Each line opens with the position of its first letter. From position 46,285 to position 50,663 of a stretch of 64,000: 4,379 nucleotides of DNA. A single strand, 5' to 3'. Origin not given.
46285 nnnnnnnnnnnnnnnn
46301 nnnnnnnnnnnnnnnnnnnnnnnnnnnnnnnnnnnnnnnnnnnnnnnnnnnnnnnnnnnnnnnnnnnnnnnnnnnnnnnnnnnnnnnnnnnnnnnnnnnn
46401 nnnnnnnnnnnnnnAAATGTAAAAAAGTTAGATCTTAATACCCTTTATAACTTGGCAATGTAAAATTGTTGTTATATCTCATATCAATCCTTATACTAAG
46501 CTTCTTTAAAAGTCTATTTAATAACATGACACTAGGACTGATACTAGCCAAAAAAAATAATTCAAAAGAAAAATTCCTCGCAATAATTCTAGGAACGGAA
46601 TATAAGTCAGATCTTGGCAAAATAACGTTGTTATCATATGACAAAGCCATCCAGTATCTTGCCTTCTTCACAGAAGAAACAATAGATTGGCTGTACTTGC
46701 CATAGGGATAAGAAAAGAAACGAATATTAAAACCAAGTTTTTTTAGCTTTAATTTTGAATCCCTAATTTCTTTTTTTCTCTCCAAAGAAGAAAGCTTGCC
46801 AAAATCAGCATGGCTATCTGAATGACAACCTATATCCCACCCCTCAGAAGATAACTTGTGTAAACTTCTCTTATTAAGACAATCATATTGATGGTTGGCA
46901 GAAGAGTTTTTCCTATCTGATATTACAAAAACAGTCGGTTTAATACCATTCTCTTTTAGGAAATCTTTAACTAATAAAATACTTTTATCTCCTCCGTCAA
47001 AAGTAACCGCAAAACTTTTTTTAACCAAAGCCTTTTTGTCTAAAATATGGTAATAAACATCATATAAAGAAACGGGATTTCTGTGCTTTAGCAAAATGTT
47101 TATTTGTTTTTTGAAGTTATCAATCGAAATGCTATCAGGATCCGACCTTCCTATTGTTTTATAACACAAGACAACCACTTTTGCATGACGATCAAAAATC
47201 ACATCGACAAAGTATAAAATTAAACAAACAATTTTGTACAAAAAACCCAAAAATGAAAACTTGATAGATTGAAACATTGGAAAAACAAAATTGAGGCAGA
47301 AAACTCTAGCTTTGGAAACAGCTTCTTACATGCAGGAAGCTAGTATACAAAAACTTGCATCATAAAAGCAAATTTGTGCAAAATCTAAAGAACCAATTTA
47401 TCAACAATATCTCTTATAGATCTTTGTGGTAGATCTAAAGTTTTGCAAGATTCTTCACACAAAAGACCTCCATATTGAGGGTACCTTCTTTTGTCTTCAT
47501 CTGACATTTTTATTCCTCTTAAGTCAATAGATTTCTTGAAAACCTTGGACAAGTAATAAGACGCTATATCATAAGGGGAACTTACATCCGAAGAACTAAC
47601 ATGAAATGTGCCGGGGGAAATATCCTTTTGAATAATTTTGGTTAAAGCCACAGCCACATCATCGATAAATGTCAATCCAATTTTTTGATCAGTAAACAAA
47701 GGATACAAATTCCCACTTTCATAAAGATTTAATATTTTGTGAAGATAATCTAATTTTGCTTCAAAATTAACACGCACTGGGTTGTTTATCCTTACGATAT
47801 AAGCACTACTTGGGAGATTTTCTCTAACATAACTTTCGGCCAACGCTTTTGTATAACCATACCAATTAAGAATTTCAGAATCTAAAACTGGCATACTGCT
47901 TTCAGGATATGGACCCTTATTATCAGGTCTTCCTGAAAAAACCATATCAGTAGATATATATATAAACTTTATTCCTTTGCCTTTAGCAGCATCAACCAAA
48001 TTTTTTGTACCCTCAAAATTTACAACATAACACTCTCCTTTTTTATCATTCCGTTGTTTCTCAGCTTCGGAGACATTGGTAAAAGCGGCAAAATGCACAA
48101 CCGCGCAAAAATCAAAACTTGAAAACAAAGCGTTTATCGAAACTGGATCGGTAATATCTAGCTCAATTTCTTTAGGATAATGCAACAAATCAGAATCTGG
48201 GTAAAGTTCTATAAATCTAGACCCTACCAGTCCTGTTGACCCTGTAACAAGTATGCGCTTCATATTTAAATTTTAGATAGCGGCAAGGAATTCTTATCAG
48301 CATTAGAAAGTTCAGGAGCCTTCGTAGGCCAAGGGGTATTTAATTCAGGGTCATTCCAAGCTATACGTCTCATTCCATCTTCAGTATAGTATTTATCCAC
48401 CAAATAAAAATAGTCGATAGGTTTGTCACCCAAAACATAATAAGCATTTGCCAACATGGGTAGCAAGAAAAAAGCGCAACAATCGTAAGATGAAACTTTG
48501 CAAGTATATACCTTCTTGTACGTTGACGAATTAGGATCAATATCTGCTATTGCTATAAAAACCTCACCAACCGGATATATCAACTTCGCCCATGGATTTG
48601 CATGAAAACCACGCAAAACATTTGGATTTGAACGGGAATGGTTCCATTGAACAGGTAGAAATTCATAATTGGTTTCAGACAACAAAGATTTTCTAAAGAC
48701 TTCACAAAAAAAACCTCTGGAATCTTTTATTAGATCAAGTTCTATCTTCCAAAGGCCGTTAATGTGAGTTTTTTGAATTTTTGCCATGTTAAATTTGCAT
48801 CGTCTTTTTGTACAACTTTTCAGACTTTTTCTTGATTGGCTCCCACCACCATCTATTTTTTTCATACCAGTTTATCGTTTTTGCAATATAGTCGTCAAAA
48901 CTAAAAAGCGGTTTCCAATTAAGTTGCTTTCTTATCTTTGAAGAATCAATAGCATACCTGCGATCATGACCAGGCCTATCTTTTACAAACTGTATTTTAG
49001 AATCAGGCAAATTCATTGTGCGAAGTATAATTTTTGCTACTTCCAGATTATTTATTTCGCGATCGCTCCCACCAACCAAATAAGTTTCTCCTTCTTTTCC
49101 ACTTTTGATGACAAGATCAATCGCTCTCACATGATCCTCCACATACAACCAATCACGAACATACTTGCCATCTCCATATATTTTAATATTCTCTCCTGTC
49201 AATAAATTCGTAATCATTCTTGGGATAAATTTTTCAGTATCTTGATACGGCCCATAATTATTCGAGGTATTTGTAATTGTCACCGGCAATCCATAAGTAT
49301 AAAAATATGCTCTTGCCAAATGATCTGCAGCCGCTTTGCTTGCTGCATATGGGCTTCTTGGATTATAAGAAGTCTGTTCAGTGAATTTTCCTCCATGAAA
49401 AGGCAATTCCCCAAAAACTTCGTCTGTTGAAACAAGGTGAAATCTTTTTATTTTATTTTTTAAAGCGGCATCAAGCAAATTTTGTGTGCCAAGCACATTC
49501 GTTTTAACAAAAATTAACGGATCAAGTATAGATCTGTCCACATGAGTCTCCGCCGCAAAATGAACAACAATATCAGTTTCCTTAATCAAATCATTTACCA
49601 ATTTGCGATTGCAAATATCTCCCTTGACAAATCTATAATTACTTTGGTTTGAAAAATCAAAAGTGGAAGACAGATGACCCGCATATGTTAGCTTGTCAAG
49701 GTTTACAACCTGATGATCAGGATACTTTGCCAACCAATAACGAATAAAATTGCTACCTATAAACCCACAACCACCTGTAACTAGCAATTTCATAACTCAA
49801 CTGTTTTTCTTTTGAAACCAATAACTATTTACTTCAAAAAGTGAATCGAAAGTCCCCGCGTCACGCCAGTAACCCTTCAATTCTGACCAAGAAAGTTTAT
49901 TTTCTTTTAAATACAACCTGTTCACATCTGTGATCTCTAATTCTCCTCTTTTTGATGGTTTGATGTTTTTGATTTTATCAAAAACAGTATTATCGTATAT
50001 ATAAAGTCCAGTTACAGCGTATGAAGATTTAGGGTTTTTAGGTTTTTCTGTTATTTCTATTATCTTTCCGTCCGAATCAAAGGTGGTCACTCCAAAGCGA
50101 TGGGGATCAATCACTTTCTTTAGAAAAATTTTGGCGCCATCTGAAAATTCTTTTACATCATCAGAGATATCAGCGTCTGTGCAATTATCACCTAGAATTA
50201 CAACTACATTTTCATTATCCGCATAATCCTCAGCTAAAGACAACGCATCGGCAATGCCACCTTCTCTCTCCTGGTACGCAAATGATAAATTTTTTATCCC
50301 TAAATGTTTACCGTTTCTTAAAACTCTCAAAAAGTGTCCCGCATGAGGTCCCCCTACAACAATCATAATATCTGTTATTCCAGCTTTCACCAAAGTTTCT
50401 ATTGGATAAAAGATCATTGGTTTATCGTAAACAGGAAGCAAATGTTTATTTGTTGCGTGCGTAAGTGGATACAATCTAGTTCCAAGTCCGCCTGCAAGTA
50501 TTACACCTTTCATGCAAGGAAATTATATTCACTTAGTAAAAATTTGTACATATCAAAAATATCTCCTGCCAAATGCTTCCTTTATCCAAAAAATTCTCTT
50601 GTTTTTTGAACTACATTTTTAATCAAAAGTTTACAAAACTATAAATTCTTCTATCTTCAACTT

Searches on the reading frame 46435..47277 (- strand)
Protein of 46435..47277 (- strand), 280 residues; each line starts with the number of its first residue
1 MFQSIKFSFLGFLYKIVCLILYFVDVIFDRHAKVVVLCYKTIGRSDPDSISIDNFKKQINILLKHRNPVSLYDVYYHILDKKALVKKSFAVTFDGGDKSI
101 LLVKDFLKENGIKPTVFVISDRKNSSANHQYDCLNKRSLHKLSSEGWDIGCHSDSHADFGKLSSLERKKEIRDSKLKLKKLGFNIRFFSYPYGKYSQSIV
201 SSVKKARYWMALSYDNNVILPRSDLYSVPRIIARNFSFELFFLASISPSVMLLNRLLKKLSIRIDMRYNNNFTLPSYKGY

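Call 6: search_protein_families(library=pfam, proteins=[window:46435-47277:-], max_evalue=0.01)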
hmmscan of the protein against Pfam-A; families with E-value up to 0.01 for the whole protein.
window:46435-47277:- (280 aa): 2 families
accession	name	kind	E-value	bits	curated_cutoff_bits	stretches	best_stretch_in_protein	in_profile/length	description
PF01522.26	Polysacc_deac_1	-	4e-18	66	23.1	1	84-208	4-121/124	Polysaccharide deacetylase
PF10096.14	DUF2334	-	4.8e-06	26.7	26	1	103-198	21-131/203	Uncharacterized protein conserved in bacteria (DUF2334)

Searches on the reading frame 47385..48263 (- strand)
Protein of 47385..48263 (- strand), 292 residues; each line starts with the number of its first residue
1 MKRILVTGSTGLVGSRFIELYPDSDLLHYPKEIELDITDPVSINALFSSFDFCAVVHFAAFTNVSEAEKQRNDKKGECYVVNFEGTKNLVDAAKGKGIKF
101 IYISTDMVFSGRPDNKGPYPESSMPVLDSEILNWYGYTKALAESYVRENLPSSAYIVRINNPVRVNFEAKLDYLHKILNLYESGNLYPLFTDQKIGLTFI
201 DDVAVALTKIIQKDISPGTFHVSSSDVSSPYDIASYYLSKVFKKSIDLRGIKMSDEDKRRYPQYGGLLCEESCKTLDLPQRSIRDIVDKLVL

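Call 6: search_protein_families(library=pfam, proteins=[window:47385-48263:-], max_evalue=0.01)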
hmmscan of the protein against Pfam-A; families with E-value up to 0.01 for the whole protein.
window:47385-48263:- (292 aa): 7 families
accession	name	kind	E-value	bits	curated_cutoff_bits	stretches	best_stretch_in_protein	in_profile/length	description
PF04321.23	RmlD_sub_bind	-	6e-40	137.6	27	1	3-289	2-280/287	RmlD substrate binding domain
PF01370.27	Epimerase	-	5.6e-18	65.7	20.9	1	4-220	1-237/240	NAD dependent epimerase/dehydratase family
PF07993.18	NAD_binding_4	-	1.3e-09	38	20.1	1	54-166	91-208/258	Male sterility protein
PF16363.11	GDP_Man_Dehyd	-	1.9e-09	37.9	27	1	33-147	57-165/332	GDP-mannose 4,6 dehydratase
PF01073.25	3Beta_HSD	-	6.2e-09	35.7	22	1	32-147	49-158/280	3-beta hydroxysteroid dehydrogenase/isomerase family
PF02719.21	Polysacc_synt_2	-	2.7e-07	30.5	20.2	1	35-107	61-130/293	Polysaccharide biosynthesis protein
PF13460.12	NAD_binding_10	-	0.0018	18.6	27.2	1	33-148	44-133/184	NAD(P)H-binding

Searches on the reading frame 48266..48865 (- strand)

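Call 6: search_protein_families(library=pfam, proteins=[window:48266-48865:-], max_evalue=0.01)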
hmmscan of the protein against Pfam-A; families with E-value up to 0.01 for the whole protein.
window:48266-48865:- (199 aa): 1 family
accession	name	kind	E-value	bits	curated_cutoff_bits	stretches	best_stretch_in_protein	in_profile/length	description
PF00908.23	dTDP_sugar_isom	-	9.1e-33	113.8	27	1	32-196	1-166/168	dTDP-4-dehydrorhamnose 3,5-epimerase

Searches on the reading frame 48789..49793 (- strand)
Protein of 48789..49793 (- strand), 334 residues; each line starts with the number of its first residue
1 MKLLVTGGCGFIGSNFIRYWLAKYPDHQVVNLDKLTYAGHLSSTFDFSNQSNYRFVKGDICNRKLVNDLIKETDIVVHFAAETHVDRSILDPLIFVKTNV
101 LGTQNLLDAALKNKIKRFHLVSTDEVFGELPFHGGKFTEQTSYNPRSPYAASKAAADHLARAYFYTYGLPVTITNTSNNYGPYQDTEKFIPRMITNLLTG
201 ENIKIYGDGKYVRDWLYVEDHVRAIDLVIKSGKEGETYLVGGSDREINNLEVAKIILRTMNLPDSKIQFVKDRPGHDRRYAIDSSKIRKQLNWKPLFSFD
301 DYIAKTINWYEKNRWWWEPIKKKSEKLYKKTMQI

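Call 7: search_protein_families(library=pfam, proteins=[window:48789-49793:-], max_evalue=0.0001)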
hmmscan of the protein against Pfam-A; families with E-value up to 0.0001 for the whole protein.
window:48789-49793:- (334 aa): 7 families
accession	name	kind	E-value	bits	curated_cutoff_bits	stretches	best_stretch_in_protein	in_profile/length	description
PF16363.11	GDP_Man_Dehyd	-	3.5e-82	277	27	1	4-306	1-332/332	GDP-mannose 4,6 dehydratase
PF01370.27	Epimerase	-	2.3e-67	227.4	20.9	1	4-241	2-240/240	NAD dependent epimerase/dehydratase family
PF01073.25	3Beta_HSD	-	4.1e-23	82.2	22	1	4-225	1-225/280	3-beta hydroxysteroid dehydrogenase/isomerase family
PF02719.21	Polysacc_synt_2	-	1.4e-18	67.6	20.2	1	3-125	1-130/293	Polysaccharide biosynthesis protein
PF07993.18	NAD_binding_4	-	1.4e-17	64.2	20.1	1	5-180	1-208/258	Male sterility protein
PF04321.23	RmlD_sub_bind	-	4.7e-15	55.9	27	1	1-270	1-241/287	RmlD substrate binding domain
PF13460.12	NAD_binding_10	-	3.5e-10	40.5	27.2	1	7-176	1-149/184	NAD(P)H-binding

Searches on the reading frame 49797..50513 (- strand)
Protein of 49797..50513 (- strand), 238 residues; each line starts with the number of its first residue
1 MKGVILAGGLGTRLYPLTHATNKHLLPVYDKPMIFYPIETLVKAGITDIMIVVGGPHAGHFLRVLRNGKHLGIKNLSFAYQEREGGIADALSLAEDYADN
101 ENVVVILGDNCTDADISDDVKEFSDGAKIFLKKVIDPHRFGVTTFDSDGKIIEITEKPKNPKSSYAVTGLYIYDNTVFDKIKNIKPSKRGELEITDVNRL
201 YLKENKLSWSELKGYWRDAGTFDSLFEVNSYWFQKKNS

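Call 7: search_protein_families(library=pfam, proteins=[window:49797-50513:-], max_evalue=0.0001)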
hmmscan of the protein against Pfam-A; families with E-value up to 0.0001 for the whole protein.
window:49797-50513:- (238 aa): 2 families
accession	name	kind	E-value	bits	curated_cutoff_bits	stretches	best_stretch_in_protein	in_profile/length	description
PF00483.29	NTP_transferase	-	1.1e-59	202.5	21.2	1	2-230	1-240/245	Nucleotidyl transferase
PF12804.13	NTP_transf_3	-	7.6e-10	39.6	27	1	3-109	1-95/160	MobA-like NTP transferase domain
